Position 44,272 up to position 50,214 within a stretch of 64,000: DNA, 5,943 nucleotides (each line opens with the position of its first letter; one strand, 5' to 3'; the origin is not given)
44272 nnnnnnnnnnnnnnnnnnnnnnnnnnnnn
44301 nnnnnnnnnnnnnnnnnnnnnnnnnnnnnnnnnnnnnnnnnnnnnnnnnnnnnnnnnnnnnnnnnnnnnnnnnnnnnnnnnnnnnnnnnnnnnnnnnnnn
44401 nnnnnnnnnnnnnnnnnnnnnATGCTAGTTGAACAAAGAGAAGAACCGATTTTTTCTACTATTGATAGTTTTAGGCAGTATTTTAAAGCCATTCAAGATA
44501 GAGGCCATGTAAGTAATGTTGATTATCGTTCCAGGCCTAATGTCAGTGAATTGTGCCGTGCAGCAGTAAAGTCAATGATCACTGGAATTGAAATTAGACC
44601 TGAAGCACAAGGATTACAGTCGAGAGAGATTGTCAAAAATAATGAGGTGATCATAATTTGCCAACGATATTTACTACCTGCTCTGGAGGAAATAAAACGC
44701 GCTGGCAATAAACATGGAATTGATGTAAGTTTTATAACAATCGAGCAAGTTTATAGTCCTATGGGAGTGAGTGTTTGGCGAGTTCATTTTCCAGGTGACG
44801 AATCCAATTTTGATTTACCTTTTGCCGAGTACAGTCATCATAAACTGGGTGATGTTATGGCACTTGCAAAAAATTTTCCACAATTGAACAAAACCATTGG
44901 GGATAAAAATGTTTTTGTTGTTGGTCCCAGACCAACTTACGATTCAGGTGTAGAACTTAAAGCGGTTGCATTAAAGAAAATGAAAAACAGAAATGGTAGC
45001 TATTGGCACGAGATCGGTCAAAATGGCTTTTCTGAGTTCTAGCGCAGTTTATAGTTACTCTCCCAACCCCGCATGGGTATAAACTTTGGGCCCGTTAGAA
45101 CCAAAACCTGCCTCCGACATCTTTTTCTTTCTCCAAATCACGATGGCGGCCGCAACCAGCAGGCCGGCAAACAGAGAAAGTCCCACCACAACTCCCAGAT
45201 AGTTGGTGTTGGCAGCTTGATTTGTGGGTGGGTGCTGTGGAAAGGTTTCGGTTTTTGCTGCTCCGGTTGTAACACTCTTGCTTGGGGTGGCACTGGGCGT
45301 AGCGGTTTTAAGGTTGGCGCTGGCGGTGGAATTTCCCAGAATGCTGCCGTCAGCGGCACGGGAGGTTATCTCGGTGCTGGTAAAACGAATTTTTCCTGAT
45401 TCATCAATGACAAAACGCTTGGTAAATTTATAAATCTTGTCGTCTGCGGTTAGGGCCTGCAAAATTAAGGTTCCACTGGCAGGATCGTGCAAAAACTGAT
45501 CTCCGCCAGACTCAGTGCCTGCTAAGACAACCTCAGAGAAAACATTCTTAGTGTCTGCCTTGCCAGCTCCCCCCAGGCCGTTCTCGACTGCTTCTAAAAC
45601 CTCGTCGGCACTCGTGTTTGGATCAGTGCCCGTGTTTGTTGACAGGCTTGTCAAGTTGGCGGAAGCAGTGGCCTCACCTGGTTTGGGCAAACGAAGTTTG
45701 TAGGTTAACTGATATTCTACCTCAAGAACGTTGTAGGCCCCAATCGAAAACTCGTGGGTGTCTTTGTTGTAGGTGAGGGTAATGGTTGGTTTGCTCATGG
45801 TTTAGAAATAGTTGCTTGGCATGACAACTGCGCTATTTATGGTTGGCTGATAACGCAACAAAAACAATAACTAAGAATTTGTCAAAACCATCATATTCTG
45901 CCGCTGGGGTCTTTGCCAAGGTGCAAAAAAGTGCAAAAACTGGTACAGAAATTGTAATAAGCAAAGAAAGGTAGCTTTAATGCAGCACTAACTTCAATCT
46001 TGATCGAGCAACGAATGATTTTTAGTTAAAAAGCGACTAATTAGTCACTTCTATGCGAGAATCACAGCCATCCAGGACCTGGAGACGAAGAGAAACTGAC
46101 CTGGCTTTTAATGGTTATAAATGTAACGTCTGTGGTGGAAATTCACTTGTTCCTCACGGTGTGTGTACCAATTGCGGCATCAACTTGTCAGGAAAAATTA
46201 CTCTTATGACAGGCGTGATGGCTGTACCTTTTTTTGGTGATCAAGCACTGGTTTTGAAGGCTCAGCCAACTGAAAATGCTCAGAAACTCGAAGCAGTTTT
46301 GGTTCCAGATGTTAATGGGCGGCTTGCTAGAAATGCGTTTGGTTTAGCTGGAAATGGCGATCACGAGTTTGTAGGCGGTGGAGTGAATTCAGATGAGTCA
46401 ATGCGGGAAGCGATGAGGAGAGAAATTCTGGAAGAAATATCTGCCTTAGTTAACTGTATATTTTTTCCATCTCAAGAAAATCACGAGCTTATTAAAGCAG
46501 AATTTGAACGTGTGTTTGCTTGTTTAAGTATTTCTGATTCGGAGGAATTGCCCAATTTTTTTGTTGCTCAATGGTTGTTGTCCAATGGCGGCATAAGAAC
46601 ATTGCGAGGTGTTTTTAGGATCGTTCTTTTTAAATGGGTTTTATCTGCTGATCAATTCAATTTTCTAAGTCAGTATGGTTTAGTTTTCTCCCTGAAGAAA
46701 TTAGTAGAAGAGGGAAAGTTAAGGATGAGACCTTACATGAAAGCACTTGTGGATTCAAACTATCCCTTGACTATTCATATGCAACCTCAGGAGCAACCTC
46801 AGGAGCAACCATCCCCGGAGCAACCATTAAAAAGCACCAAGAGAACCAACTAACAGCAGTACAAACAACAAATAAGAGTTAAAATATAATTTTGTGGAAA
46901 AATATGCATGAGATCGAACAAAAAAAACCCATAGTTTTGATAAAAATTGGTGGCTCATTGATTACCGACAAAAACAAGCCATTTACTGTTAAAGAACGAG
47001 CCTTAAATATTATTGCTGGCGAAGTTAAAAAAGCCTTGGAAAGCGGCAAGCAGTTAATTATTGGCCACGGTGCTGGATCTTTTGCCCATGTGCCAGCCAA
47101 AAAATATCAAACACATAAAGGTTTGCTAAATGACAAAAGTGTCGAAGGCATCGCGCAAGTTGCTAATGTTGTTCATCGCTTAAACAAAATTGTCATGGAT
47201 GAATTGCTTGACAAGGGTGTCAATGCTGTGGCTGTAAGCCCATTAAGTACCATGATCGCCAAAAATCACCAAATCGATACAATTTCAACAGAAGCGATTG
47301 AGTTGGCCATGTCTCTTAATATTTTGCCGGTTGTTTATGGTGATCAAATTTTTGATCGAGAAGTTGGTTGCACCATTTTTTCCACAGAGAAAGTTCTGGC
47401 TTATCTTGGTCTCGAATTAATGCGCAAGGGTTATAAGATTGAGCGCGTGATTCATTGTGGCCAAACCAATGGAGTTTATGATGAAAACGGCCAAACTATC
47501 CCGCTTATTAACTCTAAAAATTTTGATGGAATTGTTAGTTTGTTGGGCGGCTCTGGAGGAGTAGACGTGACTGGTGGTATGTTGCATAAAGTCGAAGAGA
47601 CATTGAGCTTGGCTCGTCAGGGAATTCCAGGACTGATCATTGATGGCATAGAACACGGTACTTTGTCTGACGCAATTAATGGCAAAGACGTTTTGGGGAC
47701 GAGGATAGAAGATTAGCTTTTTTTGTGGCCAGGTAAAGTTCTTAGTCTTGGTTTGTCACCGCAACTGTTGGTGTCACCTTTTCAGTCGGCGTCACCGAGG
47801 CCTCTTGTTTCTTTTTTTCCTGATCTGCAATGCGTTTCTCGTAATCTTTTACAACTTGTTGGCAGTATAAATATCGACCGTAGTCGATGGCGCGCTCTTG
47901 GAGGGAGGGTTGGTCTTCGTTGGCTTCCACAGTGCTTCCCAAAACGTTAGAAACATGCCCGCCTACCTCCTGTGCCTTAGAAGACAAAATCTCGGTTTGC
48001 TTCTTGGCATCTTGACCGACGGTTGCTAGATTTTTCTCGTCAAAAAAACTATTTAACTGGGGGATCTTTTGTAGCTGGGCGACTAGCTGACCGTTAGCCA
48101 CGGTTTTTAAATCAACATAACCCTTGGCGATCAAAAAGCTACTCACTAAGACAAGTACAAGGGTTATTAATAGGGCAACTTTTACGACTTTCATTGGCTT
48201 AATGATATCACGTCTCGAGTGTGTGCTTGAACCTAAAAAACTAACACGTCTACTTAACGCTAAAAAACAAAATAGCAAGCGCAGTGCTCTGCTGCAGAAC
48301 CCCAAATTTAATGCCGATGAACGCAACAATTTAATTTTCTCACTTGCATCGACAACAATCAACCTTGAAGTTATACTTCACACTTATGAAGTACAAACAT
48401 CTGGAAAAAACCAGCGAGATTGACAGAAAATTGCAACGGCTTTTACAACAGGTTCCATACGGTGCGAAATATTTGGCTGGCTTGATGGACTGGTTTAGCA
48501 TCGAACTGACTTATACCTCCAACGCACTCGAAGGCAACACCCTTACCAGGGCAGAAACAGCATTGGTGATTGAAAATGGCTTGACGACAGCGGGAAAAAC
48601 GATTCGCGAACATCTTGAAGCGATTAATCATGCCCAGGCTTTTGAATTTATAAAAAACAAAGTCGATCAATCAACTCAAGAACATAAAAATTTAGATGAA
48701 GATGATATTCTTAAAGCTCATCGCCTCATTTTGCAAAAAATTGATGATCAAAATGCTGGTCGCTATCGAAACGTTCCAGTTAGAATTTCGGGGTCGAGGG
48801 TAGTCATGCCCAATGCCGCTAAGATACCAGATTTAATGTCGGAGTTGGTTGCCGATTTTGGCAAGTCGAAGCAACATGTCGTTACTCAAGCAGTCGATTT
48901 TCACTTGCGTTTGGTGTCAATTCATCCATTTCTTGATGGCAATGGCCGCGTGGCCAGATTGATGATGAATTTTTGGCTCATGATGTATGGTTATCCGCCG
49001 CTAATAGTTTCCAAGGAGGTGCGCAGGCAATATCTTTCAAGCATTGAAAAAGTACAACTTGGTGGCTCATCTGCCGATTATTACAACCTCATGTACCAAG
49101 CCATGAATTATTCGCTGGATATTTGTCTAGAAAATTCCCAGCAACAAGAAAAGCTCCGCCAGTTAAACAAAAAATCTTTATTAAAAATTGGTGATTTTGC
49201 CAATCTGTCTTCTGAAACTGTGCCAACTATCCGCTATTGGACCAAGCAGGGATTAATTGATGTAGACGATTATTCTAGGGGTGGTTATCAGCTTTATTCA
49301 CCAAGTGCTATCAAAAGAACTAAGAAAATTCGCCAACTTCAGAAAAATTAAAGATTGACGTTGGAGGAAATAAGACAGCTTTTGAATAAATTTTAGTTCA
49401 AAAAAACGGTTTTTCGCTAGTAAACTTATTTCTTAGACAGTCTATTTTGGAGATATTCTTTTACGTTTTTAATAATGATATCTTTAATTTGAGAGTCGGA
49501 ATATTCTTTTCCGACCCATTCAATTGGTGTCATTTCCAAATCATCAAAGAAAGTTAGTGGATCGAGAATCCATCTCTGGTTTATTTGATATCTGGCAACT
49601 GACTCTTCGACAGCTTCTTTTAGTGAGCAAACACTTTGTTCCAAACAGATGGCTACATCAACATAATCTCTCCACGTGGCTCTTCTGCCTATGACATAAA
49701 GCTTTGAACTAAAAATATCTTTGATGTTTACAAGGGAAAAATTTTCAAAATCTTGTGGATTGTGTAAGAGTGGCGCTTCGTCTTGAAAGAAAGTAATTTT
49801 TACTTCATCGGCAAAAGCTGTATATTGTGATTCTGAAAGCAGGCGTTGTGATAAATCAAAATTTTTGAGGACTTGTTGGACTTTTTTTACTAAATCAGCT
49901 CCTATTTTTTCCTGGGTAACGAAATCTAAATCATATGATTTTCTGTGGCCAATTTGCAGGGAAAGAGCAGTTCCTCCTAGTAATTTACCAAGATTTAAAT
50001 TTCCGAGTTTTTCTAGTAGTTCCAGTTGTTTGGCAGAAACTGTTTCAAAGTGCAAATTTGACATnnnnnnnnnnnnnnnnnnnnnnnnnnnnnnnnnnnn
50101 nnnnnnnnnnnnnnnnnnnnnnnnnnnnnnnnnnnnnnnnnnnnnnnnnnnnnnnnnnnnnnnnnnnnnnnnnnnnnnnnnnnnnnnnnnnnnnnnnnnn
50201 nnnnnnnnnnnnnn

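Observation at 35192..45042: Tightly coupled four-gene operon: VirD4-like coupling ATPase, 1681-aa giant protein, AAA+ ATPase and a 206-aa protein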

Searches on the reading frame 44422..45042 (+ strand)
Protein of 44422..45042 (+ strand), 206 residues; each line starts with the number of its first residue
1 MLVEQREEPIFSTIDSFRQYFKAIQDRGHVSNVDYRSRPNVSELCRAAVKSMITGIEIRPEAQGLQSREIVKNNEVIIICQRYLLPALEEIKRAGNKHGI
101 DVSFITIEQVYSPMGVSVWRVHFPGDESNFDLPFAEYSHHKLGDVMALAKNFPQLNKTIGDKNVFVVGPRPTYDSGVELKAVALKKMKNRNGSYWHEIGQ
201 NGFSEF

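Call 4: search_protein_families(library=pfam, proteins=[window:44422-45042:+], max_evalue=0.1)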
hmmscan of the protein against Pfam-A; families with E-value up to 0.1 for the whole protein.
window:44422-45042:+ (206 aa): 1 family
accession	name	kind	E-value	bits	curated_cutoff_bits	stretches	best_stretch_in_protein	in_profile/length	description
PF22078.1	Ribosomal_bL9m_C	-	0.011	16.2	27.7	0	180-203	52-76/86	Large ribosomal subunit protein bL9m C-terminal domain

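Call 10: search_protein_families(library=padloc, proteins=[window:44422-45042:+], max_evalue=0.1)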
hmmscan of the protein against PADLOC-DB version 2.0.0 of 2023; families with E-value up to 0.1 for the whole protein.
window:44422-45042:+ (206 aa): 0 families

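Call 11: search_protein_families(library=ncbifam, proteins=[window:44422-45042:+], max_evalue=0.1)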
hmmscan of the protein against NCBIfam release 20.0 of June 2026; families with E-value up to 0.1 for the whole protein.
window:44422-45042:+ (206 aa): 0 families

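Call 12: search_protein_families(library=phrogs, proteins=[window:44422-45042:+], max_evalue=0.1)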
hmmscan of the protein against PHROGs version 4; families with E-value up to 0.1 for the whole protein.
window:44422-45042:+ (206 aa): 0 families

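Call 101: search_protein_families(library=pfam, alignment_id=A7, max_evalue=10)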
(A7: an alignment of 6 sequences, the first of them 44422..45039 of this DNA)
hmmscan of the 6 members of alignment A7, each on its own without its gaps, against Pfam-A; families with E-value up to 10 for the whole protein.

A. member 1, window:44422-45039:+ (206 aa): 1 family
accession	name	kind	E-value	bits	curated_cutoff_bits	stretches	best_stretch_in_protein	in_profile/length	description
PF22078.1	Ribosomal_bL9m_C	-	0.011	16.2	27.7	1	180-203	52-76/86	Large ribosomal subunit protein bL9m C-terminal domain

B. families by the number of members that match (of 6 scanned): 5 families
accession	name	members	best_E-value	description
PF22078.1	Ribosomal_bL9m_C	1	0.011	Large ribosomal subunit protein bL9m C-terminal domain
PF17645.6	Amdase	1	0.033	Arylmalonate decarboxylase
PF07647.24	SAM_2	1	0.11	SAM domain (Sterile alpha motif)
PF01418.23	HTH_6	1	0.21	Helix-turn-helix domain, rpiR family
PF16550.10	RPN13_C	1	0.21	UCH-binding domain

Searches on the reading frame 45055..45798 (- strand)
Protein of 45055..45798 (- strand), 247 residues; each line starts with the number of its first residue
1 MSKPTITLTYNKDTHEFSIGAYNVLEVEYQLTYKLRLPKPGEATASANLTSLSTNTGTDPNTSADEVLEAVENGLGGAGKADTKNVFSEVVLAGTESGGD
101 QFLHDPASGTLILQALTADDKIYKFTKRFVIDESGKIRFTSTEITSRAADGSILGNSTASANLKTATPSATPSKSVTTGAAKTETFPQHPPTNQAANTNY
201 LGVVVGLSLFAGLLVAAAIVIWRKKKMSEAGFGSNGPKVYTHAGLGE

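Call 9: search_protein_families(library=pfam, proteins=[window:45055-45798:-], max_evalue=0.01)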
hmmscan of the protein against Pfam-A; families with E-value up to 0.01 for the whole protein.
window:45055-45798:- (247 aa): 0 families

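Call 10: search_protein_families(library=padloc, proteins=[window:45055-45798:-], max_evalue=0.1)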
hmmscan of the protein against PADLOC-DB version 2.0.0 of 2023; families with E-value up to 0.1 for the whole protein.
window:45055-45798:- (247 aa): 0 families

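Call 11: search_protein_families(library=ncbifam, proteins=[window:45055-45798:-], max_evalue=0.1)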
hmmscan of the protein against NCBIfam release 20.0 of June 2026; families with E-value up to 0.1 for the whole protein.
window:45055-45798:- (247 aa): 1 family
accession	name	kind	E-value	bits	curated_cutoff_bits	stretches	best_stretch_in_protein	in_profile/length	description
TIGR01167.1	LPXTG_anchor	domain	0.053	14.2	15.9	0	198-226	9-32/34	LPXTG cell wall anchor domain-containing protein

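Call 12: search_protein_families(library=phrogs, proteins=[window:45055-45798:-], max_evalue=0.1)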
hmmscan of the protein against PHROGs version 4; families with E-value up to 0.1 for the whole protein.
window:45055-45798:- (247 aa): 2 families
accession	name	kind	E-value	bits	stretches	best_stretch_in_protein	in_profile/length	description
phrog_18190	-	unknown function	0.0037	16.7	1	78-185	463-573/723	-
phrog_10683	-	unknown function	0.023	15.7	1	205-224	2-21/48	-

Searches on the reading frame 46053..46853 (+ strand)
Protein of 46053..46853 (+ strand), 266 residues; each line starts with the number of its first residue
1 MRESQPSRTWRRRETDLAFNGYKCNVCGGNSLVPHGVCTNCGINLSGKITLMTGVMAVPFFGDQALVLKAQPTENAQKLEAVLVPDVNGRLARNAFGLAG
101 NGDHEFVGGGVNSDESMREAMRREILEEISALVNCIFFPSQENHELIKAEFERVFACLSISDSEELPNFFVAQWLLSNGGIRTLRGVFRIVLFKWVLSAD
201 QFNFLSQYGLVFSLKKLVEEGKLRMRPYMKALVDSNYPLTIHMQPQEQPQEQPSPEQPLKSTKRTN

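Call 9: search_protein_families(library=pfam, proteins=[window:46053-46853:+], max_evalue=0.01)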
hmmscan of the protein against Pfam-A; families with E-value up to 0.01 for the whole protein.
window:46053-46853:+ (266 aa): 2 families
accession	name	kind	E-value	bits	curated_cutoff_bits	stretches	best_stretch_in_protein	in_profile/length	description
PF00293.34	NUDIX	-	2e-05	25.1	21.1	1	102-131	29-58/134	NUDIX domain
PF18073.7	Zn_ribbon_LapB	-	0.0082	16.2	25.7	0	22-42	1-21/28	Rubredoxin metal binding domain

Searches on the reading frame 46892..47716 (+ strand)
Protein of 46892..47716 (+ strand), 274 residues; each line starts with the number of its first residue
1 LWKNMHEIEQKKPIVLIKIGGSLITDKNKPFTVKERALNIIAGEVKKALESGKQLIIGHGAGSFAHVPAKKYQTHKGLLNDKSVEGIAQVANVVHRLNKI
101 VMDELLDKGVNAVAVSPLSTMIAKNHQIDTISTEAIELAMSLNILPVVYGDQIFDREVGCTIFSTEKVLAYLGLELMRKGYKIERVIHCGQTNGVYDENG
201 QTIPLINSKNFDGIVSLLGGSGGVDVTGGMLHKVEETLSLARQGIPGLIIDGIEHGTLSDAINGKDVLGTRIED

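Call 9: search_protein_families(library=pfam, proteins=[window:46892-47716:+], max_evalue=0.01)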
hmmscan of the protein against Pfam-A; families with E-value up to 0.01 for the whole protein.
window:46892-47716:+ (274 aa): 1 family
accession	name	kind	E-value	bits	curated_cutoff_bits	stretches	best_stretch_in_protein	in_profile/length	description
PF00696.33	AA_kinase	-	5.5e-30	105.3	24.9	1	14-251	2-234/234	Amino acid kinase family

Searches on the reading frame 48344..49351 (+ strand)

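Call 9: search_protein_families(library=pfam, proteins=[window:48344-49351:+], max_evalue=0.01)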
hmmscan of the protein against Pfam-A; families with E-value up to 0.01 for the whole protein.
window:48344-49351:+ (335 aa): 3 families
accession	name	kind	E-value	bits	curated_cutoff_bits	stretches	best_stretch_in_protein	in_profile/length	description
PF02661.23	Fic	-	2.3e-22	80.1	24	1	117-212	2-93/93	Fic/DOC family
PF13411.12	MerR_1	-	8.6e-09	35.8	21.6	1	281-334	2-54/69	MerR HTH family regulatory protein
PF00376.29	MerR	-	2.3e-05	24.6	28.2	1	281-318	1-38/38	MerR family regulatory protein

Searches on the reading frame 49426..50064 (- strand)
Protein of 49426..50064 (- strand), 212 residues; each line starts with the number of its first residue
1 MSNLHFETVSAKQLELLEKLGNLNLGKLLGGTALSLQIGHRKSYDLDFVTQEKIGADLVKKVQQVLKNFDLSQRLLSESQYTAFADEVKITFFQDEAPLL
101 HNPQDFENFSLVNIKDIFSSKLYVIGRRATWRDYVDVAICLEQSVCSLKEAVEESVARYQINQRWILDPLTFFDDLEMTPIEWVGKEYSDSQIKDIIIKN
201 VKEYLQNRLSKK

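Call 9: search_protein_families(library=pfam, proteins=[window:49426-50064:-], max_evalue=0.01)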
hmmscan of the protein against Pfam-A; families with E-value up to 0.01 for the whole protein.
window:49426-50064:- (212 aa): 1 family
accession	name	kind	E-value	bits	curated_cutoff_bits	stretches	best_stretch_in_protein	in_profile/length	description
PF08843.17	AbiEii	-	3.4e-10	40.7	22.5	1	30-181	19-211/238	Nucleotidyl transferase AbiEii toxin, Type IV TA system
